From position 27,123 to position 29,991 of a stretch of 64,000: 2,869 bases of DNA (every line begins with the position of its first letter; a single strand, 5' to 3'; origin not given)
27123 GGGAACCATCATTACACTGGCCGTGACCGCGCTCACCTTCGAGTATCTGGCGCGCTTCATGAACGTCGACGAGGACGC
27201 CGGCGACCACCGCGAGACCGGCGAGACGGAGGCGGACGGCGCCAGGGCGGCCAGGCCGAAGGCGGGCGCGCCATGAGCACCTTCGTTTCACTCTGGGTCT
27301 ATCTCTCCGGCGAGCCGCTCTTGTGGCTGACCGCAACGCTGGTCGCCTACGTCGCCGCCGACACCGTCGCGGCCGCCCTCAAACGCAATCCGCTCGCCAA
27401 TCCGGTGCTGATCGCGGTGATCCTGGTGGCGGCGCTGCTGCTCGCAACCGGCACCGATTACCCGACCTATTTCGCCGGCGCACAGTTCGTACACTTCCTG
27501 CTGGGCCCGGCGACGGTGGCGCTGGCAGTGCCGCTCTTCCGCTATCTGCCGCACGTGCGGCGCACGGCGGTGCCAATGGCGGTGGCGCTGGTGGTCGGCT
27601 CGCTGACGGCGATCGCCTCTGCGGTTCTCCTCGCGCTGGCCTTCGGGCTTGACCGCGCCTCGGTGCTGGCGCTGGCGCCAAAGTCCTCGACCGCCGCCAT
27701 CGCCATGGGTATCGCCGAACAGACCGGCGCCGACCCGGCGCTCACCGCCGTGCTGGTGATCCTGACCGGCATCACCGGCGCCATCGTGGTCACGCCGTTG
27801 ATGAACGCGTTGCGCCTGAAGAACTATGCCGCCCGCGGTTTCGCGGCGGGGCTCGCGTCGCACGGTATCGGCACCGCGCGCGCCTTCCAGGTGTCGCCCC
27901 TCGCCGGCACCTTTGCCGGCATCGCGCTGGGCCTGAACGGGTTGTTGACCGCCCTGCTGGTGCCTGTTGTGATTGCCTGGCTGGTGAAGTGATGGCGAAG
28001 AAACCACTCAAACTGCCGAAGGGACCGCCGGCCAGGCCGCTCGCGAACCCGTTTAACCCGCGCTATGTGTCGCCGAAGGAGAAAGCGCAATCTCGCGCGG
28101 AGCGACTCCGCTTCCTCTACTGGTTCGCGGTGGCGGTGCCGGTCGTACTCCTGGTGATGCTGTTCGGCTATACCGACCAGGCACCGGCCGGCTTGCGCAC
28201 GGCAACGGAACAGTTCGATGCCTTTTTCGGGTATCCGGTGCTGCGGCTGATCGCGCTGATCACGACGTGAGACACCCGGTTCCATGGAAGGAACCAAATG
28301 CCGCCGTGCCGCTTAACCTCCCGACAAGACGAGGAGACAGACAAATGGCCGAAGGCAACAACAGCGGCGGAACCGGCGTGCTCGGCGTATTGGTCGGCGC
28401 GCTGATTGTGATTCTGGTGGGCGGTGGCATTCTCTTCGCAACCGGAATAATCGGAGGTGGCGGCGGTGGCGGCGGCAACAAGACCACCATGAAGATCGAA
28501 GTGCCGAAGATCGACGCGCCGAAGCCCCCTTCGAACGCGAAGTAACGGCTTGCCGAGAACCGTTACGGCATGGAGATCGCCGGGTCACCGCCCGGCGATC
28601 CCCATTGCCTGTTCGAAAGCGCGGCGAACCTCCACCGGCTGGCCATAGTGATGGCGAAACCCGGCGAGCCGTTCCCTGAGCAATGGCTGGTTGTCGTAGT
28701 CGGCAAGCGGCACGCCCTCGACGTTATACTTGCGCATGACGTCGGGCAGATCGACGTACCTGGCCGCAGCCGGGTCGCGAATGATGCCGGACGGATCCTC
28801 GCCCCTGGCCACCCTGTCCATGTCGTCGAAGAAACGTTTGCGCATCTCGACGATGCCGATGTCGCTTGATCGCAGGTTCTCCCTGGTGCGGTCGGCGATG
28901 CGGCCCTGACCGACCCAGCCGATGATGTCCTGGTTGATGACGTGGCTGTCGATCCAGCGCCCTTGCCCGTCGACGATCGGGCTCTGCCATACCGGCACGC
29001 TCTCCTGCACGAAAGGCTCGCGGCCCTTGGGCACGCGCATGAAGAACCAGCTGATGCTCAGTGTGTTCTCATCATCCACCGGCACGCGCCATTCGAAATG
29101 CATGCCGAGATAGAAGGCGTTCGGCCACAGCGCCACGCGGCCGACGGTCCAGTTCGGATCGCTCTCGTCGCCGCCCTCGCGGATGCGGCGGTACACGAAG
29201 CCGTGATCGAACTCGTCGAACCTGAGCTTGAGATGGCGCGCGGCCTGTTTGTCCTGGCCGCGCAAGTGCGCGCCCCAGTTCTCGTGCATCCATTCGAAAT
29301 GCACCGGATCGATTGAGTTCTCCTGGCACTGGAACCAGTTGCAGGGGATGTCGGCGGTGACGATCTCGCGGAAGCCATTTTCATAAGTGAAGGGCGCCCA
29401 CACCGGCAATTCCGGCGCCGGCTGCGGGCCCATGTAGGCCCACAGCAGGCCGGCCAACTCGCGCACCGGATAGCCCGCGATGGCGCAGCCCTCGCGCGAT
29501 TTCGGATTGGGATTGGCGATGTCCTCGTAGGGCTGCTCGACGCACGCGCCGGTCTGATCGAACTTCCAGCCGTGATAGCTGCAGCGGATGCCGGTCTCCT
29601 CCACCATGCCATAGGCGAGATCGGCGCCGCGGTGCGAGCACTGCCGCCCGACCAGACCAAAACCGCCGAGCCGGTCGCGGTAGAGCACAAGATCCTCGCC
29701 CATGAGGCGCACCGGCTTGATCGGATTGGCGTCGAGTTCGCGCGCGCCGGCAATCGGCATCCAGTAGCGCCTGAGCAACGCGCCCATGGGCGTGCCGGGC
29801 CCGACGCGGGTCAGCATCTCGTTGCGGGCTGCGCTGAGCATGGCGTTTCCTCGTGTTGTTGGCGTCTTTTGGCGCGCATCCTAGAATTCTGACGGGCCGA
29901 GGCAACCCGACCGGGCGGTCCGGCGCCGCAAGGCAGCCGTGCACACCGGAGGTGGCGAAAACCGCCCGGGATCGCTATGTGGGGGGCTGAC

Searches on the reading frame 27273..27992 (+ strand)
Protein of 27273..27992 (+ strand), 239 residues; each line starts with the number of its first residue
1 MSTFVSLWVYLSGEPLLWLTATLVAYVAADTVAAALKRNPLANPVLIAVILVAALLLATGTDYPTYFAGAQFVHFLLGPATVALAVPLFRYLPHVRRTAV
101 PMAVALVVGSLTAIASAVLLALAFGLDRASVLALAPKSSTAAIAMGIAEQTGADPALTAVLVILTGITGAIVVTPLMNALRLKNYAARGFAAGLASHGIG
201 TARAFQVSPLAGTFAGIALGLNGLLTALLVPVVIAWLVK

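Call 9: search_protein_families(library=pfam, proteins=[window:27273-27992:+], max_evalue=0.001)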
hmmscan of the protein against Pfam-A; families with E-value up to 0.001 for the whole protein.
window:27273-27992:+ (239 aa): 1 family
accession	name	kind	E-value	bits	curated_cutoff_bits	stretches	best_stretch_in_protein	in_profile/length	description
PF04172.21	LrgB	-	4.6e-72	242.3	25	1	22-235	1-213/214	LrgB-like family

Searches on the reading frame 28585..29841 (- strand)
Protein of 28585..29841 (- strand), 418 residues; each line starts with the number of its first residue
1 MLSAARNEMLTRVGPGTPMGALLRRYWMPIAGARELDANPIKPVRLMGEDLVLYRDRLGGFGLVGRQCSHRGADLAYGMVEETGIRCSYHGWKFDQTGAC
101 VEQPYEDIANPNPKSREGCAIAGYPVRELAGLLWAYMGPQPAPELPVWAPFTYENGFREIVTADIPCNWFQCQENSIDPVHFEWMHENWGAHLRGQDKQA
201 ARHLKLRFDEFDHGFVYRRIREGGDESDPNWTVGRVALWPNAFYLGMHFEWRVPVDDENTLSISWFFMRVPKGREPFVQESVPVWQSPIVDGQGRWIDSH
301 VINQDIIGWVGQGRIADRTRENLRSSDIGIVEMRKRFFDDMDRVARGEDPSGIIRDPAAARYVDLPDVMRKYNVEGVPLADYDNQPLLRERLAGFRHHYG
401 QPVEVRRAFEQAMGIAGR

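Call 9: search_protein_families(library=pfam, proteins=[window:28585-29841:-], max_evalue=0.001)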
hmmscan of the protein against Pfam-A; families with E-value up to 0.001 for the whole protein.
window:28585-29841:- (418 aa): 2 families
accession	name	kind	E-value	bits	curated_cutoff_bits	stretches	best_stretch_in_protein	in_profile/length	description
PF00355.32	Rieske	-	6.7e-19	68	20.3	1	27-106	2-81/88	Rieske [2Fe-2S] domain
PF19301.5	LigXa_C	-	2.6e-14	53.5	27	1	301-354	206-259/304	LigXa C-terminal domain like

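Call 21: search_protein_families(library=ncbifam, proteins=[window:28585-29841:-], max_evalue=0.00001)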
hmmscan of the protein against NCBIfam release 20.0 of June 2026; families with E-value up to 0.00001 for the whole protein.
window:28585-29841:- (418 aa): 1 family
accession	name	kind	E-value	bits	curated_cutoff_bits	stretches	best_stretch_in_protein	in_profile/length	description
NF052579.1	BetMthstMoxSdmAMthl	equivalog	5.8e-18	65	600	1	25-139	16-128/351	4beta-methylsterol monooxygenase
